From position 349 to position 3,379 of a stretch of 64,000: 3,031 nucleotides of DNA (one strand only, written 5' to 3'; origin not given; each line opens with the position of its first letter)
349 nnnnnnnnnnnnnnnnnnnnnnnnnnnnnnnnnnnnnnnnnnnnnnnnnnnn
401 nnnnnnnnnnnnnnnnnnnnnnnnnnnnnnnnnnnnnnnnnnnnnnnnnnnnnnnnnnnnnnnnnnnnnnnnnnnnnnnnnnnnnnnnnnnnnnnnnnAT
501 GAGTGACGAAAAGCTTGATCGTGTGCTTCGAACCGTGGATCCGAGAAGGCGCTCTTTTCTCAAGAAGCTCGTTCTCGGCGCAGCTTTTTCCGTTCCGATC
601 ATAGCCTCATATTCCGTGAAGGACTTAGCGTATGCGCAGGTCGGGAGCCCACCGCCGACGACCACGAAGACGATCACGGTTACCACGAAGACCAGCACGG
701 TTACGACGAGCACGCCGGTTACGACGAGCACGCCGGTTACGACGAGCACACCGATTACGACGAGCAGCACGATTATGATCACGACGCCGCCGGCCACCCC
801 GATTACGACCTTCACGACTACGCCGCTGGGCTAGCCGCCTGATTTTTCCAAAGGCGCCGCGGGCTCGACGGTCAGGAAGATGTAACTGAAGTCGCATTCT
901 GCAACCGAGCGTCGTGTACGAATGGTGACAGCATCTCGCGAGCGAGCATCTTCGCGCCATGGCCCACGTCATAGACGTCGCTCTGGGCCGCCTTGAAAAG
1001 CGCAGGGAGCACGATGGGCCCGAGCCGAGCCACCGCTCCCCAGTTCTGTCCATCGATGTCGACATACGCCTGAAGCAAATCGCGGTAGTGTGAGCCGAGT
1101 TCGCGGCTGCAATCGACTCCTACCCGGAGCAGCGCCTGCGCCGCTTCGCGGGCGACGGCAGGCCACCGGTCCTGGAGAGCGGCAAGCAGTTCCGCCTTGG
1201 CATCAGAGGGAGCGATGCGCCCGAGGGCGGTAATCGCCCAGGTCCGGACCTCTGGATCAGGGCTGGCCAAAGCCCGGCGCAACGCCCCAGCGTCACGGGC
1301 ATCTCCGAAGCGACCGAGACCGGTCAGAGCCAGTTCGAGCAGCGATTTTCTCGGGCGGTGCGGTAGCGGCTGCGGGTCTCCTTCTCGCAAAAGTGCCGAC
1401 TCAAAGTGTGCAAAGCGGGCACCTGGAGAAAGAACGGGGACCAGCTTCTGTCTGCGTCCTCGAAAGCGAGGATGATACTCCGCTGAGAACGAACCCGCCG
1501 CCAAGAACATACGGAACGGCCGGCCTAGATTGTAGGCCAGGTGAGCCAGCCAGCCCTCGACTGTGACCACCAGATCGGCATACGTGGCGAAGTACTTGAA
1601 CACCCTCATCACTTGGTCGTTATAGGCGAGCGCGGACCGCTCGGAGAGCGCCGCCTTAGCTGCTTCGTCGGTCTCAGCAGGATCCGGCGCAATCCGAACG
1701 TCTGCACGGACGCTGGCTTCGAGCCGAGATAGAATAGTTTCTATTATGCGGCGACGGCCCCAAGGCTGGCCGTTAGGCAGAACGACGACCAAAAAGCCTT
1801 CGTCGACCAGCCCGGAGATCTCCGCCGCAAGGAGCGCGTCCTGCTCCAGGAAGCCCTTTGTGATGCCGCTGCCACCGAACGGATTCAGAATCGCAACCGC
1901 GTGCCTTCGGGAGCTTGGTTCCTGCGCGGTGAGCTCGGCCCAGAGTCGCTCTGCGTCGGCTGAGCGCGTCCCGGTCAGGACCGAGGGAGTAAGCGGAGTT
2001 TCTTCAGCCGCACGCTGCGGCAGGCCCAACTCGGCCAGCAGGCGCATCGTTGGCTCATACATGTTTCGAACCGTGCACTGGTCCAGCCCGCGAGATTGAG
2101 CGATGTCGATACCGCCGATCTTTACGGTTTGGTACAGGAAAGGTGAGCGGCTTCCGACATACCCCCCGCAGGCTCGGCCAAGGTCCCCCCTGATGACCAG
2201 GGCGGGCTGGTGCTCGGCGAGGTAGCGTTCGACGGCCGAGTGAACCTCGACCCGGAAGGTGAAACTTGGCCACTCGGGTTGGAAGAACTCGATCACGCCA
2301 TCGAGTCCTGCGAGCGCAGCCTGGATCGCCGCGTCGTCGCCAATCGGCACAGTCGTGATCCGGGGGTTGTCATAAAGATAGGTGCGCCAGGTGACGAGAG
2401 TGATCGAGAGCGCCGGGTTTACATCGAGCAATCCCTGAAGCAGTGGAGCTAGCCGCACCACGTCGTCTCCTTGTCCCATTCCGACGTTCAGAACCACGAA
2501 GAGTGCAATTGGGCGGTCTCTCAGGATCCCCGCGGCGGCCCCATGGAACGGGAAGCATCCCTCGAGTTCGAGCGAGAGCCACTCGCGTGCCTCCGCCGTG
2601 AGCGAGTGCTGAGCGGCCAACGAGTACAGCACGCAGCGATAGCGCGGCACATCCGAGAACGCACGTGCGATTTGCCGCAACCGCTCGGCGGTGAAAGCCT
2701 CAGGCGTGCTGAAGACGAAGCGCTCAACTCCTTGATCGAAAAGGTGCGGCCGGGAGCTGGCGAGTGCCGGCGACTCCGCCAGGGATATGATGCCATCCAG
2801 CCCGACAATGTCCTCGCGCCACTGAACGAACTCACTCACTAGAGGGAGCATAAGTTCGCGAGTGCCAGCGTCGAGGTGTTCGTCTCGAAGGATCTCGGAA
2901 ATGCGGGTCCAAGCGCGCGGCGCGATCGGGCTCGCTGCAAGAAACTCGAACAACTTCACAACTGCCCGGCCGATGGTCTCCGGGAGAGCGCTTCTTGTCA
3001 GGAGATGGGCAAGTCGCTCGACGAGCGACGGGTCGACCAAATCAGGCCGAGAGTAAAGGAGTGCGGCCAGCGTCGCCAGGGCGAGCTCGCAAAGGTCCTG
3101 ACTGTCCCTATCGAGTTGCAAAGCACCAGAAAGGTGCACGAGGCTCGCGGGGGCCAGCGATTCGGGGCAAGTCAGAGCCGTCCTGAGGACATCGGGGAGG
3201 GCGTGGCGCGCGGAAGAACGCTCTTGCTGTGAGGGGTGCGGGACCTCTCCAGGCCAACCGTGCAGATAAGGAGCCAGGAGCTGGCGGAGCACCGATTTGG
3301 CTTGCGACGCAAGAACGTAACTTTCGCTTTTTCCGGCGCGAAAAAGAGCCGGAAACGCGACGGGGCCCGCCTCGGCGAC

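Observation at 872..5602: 1576-aa protein built from two tandem [helical domain + GT9 heptosyltransferase-like + HEAT repeat] modules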

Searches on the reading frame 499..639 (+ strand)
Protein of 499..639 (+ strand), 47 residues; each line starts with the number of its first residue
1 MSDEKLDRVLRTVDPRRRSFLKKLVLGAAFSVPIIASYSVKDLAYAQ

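Call 82: find_homologous_proteins(query=A3, max_evalue=0.001)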
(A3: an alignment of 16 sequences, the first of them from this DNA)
Query A3 (16 sequences) (47 aa, profile of the alignment): 402 proteins with E <= 0.001 among 1519 candidates; the best 120 are listed.
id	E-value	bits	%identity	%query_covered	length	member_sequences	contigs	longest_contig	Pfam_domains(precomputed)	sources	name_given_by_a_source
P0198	1.4e-20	90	55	100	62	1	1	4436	-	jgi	jgi:hypothetical protein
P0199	1.7e-20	90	66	100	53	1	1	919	-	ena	-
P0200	2.1e-20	90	49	100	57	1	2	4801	-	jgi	jgi:hypothetical protein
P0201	2.9e-20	89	52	94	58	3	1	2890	-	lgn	-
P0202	3.0e-20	89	53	100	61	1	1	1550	-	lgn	-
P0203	3.3e-20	89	52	94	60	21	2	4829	-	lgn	-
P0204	3.3e-20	89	52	94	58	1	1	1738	-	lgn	-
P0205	3.5e-20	89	55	100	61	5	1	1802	-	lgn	-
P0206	3.6e-20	89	52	94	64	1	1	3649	-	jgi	jgi:hypothetical protein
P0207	3.7e-20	89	45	100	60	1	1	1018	-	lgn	-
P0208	4.5e-20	89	51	100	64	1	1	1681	-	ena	-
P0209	4.8e-20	88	100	100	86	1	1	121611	-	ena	-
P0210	5.5e-20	88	70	100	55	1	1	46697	-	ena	-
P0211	5.7e-20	88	70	100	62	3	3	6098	-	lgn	-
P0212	6.1e-20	88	70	100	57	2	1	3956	-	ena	-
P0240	5.4e-19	85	51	100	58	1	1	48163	-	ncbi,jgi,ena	-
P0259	3.9e-18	82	53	100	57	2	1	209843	-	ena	-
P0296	4.9e-17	79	77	100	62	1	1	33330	-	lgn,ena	-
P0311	8.8e-17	78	47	100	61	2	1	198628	-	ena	-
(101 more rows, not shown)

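Call 86: find_encoding_contigs(protein=P0259, flank=10000, max_places=1)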
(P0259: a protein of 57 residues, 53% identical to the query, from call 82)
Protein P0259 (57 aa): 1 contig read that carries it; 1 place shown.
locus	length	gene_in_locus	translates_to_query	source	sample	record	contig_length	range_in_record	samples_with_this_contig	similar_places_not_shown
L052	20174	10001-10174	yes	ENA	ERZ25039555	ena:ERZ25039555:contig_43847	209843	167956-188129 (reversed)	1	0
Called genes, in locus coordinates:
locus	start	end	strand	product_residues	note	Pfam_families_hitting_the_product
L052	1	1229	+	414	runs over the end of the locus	PF06779:MFS_4 (weak), PF07690:MFS_1, PF12832:MFS_1_like, PF11700:ATG22 (weak), PF07690:MFS_1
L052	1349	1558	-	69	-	-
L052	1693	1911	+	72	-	-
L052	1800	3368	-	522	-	PF01266:DAO (faint), PF13450:NAD_binding_8 (weak), PF00732:GMC_oxred_N, PF05199:GMC_oxred_C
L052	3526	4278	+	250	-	PF03328:HpcH_HpaI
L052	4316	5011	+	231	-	PF01346:FKBP_N, PF00254:FKBP_C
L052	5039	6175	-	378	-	-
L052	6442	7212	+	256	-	PF03452:Anp1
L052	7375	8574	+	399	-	PF00534:Glycos_transf_1 (weak), PF13692:Glyco_trans_1_4, PF13524:Glyco_trans_1_2 (weak)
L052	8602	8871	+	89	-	PF05402:PqqD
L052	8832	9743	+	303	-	PF27840:ScmC (faint)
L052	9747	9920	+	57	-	-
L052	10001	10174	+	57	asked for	-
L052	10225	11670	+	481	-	PF00535:Glycos_transf_2, PF13432:TPR_16 (faint), PF14559:TPR_19 (faint)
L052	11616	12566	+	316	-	PF14907:NTP_transf_5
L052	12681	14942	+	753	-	PF02985:HEAT (faint), PF13646:HEAT_2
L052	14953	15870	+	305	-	PF05050:Methyltransf_21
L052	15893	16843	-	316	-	PF03631:Virul_fac_BrkB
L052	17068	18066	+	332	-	PF24827:AstE_AspA_cat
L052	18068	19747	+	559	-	PF01019:G_glu_transpept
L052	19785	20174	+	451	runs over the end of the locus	PF07690:MFS_1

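Call 87: find_encoding_contigs(protein=P0311, flank=10000, max_places=1)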
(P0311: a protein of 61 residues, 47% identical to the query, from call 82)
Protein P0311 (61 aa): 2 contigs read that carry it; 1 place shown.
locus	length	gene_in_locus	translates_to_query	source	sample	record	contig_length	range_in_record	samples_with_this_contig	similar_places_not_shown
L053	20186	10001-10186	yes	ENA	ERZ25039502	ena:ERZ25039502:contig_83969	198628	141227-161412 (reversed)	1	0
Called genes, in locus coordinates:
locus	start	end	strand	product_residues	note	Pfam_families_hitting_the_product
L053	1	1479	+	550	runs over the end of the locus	PF00118:Cpn60_TCP1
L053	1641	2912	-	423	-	PF13439:Glyco_transf_4 (weak), PF00534:Glycos_transf_1, PF13692:Glyco_trans_1_4, PF13524:Glyco_trans_1_2 (weak)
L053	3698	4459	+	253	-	PF03452:Anp1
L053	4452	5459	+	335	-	PF02475:TRM5-TYW2_MTfase (faint), PF05050:Methyltransf_21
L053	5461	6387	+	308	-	PF17039:Glyco_tran_10_N, PF00852:Glyco_transf_10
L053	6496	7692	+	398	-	PF00534:Glycos_transf_1 (weak), PF13692:Glyco_trans_1_4, PF13524:Glyco_trans_1_2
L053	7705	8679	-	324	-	PF01073:3Beta_HSD, PF01370:Epimerase, PF13460:NAD_binding_10, PF16363:GDP_Man_Dehyd, PF07993:NAD_binding_4 (weak)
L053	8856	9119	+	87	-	PF05402:PqqD (weak)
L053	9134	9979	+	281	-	-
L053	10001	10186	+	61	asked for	-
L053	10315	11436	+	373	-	PF00535:Glycos_transf_2, PF13432:TPR_16 (faint), PF07719:TPR_2 (faint), PF00515:TPR_1 (faint), PF14559:TPR_19 (faint), PF23914:TPR_CcmH_CycH (faint)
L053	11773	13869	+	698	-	PF13646:HEAT_2 (weak)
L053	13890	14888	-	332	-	PF14907:NTP_transf_5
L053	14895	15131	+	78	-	-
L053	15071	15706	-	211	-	PF08241:Methyltransf_11, PF08242:Methyltransf_12, PF13489:Methyltransf_23, PF13649:Methyltransf_25, PF13847:Methyltransf_31 (weak)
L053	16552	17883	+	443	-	PF00211:Guanylate_cyc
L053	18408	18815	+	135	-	PF00072:Response_reg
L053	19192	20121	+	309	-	PF00291:PALP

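Call 88: find_encoding_contigs(protein=P0240, flank=10000, max_places=1)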
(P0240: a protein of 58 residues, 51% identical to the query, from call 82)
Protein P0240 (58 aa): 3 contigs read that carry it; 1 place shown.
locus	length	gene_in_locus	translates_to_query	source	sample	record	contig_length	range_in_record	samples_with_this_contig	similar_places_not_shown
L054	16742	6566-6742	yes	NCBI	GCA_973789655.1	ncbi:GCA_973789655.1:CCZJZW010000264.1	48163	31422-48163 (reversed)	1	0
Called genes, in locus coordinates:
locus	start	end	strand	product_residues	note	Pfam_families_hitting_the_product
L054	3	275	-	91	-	?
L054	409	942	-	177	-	PF02698:DUF218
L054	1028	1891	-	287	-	PF01370:Epimerase, PF13460:NAD_binding_10 (weak)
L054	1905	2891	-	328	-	PF00248:Aldo_ket_red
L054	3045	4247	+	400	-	PF14907:NTP_transf_5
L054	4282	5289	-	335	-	PF17039:Glyco_tran_10_N, PF00852:Glyco_transf_10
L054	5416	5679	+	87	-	PF05402:PqqD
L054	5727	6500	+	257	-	-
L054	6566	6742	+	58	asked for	-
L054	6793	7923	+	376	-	PF00535:Glycos_transf_2, PF13424:TPR_12 (faint), PF14559:TPR_19 (faint), PF23914:TPR_CcmH_CycH (weak), PF07719:TPR_2 (faint)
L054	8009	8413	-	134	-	PF02627:CMD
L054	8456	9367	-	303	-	PF01063:Aminotran_4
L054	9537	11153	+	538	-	PF02776:TPP_enzyme_N, PF00205:TPP_enzyme_M, PF02775:TPP_enzyme_C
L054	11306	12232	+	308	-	PF01243:PNPOx_N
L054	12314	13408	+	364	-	PF00892:EamA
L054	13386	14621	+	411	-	-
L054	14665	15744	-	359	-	PF11583:AurF, PF00268:Ribonuc_red_sm (faint)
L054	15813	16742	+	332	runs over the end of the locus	PF12911:OppC_N (faint), PF00528:BPD_transp_1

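Call 89: find_encoding_contigs(protein=P0296, flank=10000, max_places=1)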
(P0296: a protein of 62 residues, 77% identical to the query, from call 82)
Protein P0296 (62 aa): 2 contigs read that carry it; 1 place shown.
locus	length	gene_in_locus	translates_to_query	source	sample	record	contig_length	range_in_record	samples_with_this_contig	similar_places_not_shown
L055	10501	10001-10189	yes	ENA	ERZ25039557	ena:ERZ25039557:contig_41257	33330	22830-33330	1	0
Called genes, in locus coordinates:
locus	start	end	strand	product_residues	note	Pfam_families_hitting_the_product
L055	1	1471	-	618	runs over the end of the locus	-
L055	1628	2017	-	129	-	-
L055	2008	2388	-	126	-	-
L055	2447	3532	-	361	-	-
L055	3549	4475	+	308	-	PF00296:Bac_luciferase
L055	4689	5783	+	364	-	PF04402:SIMPL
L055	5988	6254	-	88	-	PF01098:FTSW_RODA_SPOVE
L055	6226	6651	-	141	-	PF01098:FTSW_RODA_SPOVE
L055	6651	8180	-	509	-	PF00905:Transpeptidase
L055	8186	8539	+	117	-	-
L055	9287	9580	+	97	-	-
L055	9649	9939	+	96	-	-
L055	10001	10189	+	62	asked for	-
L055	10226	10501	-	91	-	?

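Call 94: search_protein_families(library=pfam, proteins=[L052:10225-11670:+], max_evalue=1)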
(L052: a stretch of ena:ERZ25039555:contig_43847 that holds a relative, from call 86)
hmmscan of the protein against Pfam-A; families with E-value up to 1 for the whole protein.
L052:10225-11670:+ (481 aa): 19 families
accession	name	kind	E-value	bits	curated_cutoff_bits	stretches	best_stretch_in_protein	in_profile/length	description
PF00535.33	Glycos_transf_2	-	5.7e-22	78.9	23.3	1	6-127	1-132/168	Glycosyl transferase family 2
PF14559.12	TPR_19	-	2e-08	34.9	25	2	256-302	12-58/68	Tetratricopeptide repeat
PF13704.12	Glyco_tranf_2_4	-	1.4e-07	32.3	27.5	1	12-86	1-82/98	Glycosyl transferase family 2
PF13432.12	TPR_16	-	1.8e-07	31.9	32.7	2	183-224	18-58/65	Tetratricopeptide repeat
PF23914.1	TPR_CcmH_CycH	-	2.5e-05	24.6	42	1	185-298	39-150/158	Cytochrome c-type biogenesis protein H TPR domain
PF07719.23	TPR_2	-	3e-05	24.2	27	1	276-297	8-29/34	Tetratricopeptide repeat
PF13428.12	TPR_14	-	3.8e-05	24.4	23.5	1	273-302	5-34/44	Tetratricopeptide repeat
PF07721.20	TPR_4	-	6.1e-05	23.7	27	2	270-294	2-26/26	Tetratricopeptide repeat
PF13176.12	TPR_7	-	0.0017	18.7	27.9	1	276-302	6-34/36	Tetratricopeptide repeat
PF13181.12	TPR_8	-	0.003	18.1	25.7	0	275-297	7-29/34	Tetratricopeptide repeat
PF13431.12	TPR_17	-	0.0046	17.6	24.4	1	189-216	6-33/34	Tetratricopeptide repeat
PF13424.12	TPR_12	-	0.0083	16.7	30.1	0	274-298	8-32/77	Tetratricopeptide repeat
PF13374.12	TPR_10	-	0.014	15.8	27.5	0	276-294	9-27/42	Tetratricopeptide repeat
PF03704.23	BTAD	-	0.021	15.6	22.1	1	255-312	82-140/146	Bacterial transcriptional activator domain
PF10111.15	Glyco_tranf_2_2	-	0.043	13.7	27.3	1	31-86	31-92/276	Glycosyltransferase like family 2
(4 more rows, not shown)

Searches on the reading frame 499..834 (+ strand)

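Call 7: search_protein_families(library=ncbifam, proteins=[window:499-834:+], max_evalue=0.1)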
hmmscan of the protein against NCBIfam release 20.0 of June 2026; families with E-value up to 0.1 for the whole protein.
window:499-834:+ (111 aa): 1 family
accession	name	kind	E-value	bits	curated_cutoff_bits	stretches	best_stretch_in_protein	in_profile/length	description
TIGR02811.1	formate_TAT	hypoth_equivalog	0.03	14.6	48.45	1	12-40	6-34/66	formate dehydrogenase region TAT target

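Call 13: search_protein_families(library=pfam, proteins=[window:499-834:+], max_evalue=0.1)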
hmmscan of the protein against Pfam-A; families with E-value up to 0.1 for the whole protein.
window:499-834:+ (111 aa): 2 families
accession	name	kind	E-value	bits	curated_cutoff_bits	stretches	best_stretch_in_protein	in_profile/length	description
PF06131.16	DUF963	-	0.0012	18.7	21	1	63-97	2-36/36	Schizosaccharomyces pombe repeat of unknown function (DUF963)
PF01456.22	Mucin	-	0.013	15.9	34.7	1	26-108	15-99/143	Mucin-like glycoprotein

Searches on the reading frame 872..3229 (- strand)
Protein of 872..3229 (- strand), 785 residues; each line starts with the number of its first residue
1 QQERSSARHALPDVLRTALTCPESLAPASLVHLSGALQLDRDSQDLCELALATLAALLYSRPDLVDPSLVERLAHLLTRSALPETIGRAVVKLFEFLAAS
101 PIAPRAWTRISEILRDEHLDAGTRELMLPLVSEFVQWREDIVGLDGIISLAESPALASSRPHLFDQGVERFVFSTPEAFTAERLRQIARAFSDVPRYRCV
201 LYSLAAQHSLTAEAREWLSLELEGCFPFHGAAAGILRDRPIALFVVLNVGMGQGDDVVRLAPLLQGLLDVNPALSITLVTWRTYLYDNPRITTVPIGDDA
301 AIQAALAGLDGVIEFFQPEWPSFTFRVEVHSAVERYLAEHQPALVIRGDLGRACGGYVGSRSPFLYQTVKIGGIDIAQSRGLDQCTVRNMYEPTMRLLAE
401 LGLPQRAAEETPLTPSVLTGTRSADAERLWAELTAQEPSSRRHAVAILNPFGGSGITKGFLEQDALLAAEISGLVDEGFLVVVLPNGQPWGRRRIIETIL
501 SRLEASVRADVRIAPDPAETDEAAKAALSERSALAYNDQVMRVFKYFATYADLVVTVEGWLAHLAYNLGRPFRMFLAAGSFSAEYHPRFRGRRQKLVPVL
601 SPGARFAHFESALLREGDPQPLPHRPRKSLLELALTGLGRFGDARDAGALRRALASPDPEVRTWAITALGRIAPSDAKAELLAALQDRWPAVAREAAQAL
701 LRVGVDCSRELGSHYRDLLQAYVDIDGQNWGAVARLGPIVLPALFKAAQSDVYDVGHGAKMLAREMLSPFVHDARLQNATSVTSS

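Call 5: search_protein_families(library=pfam, proteins=[window:872-3229:-], max_evalue=1)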
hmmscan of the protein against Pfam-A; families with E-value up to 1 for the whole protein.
window:872-3229:- (785 aa): 5 families
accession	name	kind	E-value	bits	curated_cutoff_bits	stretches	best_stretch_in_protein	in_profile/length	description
PF13646.12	HEAT_2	-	1.7e-10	41.5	27.7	1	629-700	15-87/88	HEAT repeats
PF02985.28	HEAT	-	3.6e-06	27.2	23.5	1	650-674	5-29/31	HEAT repeat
PF13513.12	HEAT_EZ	-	0.067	14.2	27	0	649-672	32-55/55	HEAT-like repeat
PF03130.22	HEAT_PBS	-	0.09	13.9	20.9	1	661-687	1-27/27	PBS lyase HEAT-like repeat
PF01602.26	Adaptin_N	-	0.13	11.2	37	1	649-703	83-141/524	Adaptin N terminal region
